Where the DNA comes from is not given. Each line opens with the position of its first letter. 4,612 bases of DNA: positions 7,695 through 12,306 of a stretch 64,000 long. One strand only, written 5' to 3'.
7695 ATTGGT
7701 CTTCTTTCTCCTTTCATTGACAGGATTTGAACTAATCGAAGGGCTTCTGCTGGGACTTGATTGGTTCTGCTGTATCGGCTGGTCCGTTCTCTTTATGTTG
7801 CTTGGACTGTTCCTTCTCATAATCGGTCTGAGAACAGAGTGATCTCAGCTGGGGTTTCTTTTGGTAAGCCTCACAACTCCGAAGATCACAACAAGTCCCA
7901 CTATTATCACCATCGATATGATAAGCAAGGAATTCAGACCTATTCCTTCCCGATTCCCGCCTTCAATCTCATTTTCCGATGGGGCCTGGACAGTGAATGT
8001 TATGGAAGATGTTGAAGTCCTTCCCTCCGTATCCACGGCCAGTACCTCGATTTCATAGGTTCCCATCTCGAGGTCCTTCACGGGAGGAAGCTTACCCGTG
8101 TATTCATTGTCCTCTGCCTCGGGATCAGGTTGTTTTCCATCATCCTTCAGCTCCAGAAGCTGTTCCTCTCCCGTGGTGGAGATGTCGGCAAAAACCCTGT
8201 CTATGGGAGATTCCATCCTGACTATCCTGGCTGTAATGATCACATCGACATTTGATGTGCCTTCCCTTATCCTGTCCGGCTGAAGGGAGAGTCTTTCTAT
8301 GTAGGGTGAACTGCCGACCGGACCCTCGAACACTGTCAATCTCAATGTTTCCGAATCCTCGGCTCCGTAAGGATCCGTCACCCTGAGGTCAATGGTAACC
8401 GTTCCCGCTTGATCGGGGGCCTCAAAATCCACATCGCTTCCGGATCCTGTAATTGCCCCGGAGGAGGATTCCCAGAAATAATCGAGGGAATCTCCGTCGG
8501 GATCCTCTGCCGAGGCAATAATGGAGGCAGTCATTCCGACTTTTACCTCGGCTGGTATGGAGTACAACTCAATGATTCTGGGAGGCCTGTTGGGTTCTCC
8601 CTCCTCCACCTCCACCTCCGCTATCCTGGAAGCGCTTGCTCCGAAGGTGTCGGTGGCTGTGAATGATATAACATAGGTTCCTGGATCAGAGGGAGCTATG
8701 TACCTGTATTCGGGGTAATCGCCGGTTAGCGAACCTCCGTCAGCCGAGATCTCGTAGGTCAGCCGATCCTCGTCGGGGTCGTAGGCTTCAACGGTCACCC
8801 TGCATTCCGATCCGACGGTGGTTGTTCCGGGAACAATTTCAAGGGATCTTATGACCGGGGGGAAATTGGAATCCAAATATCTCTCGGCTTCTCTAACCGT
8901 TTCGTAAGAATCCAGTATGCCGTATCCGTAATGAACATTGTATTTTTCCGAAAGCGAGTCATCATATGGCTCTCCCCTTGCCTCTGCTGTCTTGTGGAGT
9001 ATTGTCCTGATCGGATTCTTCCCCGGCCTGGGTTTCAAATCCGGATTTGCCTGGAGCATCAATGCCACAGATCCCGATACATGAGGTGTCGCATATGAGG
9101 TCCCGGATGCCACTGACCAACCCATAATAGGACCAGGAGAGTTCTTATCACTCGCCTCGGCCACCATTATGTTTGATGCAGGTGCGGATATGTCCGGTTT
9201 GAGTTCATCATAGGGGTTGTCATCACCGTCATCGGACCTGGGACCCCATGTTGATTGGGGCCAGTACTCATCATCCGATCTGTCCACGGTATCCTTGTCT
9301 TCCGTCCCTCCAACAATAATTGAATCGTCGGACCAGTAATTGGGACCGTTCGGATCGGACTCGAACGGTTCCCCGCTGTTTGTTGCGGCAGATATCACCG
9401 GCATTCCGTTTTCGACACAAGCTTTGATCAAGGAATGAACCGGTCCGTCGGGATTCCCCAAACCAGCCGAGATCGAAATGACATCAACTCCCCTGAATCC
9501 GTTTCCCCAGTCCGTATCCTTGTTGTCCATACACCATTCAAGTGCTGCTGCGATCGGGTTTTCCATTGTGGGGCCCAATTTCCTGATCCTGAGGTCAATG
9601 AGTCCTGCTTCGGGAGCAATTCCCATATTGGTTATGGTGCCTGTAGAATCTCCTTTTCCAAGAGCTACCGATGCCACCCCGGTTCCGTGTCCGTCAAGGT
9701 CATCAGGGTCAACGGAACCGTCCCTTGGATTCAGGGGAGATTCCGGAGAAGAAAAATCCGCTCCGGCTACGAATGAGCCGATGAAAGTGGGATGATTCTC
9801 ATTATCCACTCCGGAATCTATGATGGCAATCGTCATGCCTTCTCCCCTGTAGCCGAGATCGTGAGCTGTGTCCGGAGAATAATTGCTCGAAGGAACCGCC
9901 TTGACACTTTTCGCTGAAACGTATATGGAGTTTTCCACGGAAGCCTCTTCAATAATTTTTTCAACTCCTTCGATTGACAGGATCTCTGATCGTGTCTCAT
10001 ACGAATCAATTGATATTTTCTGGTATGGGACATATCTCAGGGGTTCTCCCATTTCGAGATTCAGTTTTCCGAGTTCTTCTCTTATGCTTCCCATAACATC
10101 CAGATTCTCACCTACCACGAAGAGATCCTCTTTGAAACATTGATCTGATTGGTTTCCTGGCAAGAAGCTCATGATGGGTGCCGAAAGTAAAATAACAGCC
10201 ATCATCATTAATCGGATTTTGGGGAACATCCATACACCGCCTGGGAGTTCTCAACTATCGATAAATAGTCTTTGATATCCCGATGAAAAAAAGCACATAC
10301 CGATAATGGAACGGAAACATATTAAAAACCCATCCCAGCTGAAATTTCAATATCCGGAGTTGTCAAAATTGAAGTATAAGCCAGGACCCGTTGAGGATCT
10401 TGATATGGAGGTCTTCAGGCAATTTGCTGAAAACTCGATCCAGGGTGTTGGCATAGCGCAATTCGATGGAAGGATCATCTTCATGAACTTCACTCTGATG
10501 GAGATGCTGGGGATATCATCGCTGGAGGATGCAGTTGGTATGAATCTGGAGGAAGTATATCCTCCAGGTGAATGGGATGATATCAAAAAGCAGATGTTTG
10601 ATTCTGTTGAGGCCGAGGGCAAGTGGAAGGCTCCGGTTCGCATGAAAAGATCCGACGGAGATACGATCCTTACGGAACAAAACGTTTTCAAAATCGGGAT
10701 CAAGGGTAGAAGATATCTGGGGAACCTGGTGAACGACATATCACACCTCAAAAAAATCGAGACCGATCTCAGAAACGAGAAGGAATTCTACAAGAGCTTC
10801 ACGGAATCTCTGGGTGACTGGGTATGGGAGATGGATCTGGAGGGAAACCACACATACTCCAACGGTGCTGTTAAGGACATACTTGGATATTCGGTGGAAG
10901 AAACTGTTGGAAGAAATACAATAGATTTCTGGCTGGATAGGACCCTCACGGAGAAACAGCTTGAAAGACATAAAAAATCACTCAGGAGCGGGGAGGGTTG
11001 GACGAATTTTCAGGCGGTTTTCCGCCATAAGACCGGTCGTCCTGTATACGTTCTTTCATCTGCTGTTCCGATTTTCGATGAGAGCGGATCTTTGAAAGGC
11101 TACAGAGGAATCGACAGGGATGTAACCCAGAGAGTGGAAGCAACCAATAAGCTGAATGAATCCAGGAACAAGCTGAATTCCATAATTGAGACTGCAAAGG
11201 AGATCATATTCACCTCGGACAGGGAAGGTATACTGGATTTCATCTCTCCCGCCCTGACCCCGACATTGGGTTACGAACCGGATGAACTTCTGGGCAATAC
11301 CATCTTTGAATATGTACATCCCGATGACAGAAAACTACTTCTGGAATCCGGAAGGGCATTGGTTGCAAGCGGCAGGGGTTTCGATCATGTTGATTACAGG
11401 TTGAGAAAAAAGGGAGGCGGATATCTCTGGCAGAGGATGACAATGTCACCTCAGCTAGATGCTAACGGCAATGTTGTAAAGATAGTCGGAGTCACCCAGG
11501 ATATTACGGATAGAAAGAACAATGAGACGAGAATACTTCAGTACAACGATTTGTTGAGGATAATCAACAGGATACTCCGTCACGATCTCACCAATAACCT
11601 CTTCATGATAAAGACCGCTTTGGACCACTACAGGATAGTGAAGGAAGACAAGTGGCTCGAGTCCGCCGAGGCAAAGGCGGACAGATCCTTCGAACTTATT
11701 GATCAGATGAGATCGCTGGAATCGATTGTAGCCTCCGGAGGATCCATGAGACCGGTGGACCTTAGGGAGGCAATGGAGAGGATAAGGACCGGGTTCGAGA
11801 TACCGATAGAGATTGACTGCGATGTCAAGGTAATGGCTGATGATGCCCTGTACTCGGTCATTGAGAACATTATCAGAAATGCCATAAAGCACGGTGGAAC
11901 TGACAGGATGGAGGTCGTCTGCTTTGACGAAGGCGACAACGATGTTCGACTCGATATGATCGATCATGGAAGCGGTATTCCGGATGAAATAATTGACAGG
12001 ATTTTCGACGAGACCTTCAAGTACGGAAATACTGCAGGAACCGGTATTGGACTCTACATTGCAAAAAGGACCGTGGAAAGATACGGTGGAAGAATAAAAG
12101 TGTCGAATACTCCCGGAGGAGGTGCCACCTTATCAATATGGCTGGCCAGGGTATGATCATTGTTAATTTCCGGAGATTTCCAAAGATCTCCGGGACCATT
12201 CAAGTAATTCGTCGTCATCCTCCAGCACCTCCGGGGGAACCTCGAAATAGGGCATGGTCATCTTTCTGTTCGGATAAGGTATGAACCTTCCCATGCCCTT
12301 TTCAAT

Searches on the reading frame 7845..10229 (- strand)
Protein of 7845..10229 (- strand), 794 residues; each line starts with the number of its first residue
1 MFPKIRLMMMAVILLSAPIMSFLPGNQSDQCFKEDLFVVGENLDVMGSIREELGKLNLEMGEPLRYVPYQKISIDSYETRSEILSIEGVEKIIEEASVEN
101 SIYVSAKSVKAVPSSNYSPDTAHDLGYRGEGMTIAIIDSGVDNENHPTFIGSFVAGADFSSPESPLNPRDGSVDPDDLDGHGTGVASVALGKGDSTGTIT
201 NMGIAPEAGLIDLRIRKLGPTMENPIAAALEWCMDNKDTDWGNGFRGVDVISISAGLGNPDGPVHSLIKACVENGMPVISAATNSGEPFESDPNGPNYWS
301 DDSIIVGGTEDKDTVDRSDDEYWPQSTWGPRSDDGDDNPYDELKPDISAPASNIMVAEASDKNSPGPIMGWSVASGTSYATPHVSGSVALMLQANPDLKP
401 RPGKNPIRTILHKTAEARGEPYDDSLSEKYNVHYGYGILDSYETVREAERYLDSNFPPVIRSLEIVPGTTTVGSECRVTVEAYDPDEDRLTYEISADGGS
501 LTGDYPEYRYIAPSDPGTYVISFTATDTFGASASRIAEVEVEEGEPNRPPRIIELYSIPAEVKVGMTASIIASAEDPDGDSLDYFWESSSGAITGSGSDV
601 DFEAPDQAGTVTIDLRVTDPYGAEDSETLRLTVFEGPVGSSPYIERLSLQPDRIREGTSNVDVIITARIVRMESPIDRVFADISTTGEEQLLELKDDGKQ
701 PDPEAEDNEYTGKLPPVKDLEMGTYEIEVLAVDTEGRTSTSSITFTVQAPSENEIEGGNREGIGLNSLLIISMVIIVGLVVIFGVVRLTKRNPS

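Call 43: search_protein_families(library=ncbifam, proteins=[window:7845-10229:-], max_evalue=1e-10)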
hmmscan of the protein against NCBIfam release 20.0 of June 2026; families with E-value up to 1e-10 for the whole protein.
window:7845-10229:- (794 aa): 2 families
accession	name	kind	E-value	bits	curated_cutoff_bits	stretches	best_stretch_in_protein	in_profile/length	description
TIGR03921.1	T7SS_mycosin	equivalog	2.1e-27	96.1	278.75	1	119-448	3-288/353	type VII secretion-associated serine protease mycosin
NF038112.1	myxo_dep_M36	subfamily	3.2e-11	41.1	1500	1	472-634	1394-1564/1604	myxosortase-dependent M36 family metallopeptidase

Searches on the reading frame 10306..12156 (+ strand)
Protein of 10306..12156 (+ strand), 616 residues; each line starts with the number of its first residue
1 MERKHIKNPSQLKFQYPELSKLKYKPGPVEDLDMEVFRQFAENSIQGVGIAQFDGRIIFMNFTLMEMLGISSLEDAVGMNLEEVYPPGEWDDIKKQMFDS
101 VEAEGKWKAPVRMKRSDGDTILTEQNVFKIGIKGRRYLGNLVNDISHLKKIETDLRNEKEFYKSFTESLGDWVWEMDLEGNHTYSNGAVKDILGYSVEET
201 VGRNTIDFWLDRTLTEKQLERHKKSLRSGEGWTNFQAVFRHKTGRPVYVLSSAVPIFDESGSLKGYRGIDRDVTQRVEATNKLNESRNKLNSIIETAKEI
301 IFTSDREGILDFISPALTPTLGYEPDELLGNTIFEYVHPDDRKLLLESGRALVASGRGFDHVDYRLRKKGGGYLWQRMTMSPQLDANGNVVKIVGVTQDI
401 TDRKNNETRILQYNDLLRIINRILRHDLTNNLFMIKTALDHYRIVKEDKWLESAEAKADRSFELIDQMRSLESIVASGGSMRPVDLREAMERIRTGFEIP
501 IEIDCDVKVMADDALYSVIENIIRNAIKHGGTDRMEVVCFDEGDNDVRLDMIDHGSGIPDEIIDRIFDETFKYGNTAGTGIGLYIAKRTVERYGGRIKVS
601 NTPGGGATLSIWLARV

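Call 43: search_protein_families(library=ncbifam, proteins=[window:10306-12156:+], max_evalue=1e-10)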
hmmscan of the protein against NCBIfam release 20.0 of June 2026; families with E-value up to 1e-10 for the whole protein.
window:10306-12156:+ (616 aa): 39 families (the best 25 are shown)
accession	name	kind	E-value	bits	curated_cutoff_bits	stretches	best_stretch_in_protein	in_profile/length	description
TIGR00229.1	sensory_box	domain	1.9e-54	183.2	22.9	2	157-283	2-126/126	PAS domain S-box protein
NF047874.1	MASE3_PAS_HK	subfamily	3.4e-33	115.3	560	1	513-613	518-623/655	MASE3 domain-containing sensor histidine kinase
NF041777.1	sens_FixL_Rhizob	equivalog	3.5e-29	101.8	850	0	501-612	365-478/485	sensor protein FixL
NF008302.0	PRK11091.1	equivalog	7.7e-29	100.4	838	1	497-612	380-502/779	aerobic respiration two-component sensor histidine kinase ArcB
NF008468.0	PRK11360.1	equivalog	1.1e-28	100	646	1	508-614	499-607/616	two-component system sensor histidine kinase AtoS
NF052573.1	HisKinEspAMyxo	equivalog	1.1e-28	99.7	1400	0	169-418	141-382/755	serine histidine kinase EspA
NF052574.1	HisKinEspCMyxo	equivalog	6.1e-25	87.5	1200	0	517-613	533-635/785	serine histidine kinase EspC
NF041880.1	EPS_EpsF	equivalog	5.5e-23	81.2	900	1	334-608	191-486/492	response regulator EpsF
TIGR02966.1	phoR_proteo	equivalog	3.3e-21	75.6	334.2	1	447-611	150-331/333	phosphate regulon sensor histidine kinase PhoR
NF053781.1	cdiGMPphdstlr2612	equivalog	7e-21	73.6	1600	0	217-342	645-769/1268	Tlr1612 family c-di-GMP phosphodiesterase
TIGR02938.1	nifL_nitrog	equivalog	7.2e-21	74.3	242.45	0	177-302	21-144/494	nitrogen fixation negative regulator NifL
NF033092.0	HK_WalK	equivalog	1e-20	73.9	725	1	273-614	242-593/594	cell wall metabolism sensor histidine kinase WalK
NF046044.1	PnpS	equivalog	1e-18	67.5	400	1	500-613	270-389/390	two-component system histidine kinase PnpS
NF010076.0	PRK13557.1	subfamily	2.5e-17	62.5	631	0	511-612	289-391/540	histidine kinase famiy protein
TIGR02916.1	PEP_his_kin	equivalog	2.1e-16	59.7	300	1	451-613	514-678/679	XrtA/PEP-CTERM system histidine kinase PrsK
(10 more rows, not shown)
